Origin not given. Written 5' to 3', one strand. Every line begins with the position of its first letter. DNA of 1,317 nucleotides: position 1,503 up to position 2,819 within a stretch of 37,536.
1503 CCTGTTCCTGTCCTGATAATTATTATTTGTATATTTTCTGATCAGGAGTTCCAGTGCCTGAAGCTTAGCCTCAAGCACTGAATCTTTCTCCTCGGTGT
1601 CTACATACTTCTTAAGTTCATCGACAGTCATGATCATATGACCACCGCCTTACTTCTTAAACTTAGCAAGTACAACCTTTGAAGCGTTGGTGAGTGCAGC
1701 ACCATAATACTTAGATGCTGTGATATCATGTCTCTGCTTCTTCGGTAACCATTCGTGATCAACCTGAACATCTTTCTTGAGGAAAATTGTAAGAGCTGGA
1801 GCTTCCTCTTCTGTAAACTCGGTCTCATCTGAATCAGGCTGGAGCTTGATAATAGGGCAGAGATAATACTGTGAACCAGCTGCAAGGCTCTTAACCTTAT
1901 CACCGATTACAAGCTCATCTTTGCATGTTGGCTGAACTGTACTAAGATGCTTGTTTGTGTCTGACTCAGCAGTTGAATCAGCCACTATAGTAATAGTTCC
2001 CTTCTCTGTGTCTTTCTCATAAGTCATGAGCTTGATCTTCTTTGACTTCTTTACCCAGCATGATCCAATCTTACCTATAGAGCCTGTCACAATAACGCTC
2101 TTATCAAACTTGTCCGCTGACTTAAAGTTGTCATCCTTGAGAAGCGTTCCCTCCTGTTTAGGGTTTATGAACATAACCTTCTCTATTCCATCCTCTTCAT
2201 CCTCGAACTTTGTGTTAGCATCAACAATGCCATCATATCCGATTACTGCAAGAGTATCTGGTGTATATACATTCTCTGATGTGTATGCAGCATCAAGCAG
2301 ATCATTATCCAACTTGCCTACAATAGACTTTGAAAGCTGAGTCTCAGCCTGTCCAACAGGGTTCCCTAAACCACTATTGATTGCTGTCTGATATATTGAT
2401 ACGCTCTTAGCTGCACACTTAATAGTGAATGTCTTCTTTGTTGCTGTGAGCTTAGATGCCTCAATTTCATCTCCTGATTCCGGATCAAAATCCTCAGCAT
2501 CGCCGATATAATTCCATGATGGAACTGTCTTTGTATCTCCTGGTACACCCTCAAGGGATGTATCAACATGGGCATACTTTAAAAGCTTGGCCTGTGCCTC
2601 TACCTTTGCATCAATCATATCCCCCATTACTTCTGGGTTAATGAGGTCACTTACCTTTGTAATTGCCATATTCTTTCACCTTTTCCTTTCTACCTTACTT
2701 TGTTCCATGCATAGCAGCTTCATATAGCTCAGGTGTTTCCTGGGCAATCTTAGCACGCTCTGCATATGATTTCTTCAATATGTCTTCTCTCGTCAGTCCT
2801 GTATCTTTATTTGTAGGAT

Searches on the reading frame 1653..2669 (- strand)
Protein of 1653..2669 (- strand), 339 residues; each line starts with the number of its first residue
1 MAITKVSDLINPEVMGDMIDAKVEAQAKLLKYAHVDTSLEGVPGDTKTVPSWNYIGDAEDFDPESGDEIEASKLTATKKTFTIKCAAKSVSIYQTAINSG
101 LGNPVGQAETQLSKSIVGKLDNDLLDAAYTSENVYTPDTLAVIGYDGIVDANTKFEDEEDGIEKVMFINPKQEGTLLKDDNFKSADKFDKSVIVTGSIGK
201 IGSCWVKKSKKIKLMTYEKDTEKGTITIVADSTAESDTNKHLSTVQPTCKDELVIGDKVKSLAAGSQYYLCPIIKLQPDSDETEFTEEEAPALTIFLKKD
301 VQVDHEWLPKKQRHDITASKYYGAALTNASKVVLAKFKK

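Call 74: search_protein_families(library=phrogs, proteins=[window:1653-2669:-], max_evalue=0.00001)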
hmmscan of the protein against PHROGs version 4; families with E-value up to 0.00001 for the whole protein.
window:1653-2669:- (339 aa): 4 families
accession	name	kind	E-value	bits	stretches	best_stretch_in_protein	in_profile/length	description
phrog_544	-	head and packaging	2.4e-56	192.3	1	2-338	4-274/282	major head protein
phrog_30620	-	unknown function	3.1e-32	112.7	1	3-183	6-179/184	-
phrog_267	-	head and packaging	4.5e-08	33.6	1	135-266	180-266/410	major head protein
phrog_3437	-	head and packaging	4.6e-07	30.3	0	141-200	151-212/294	major head protein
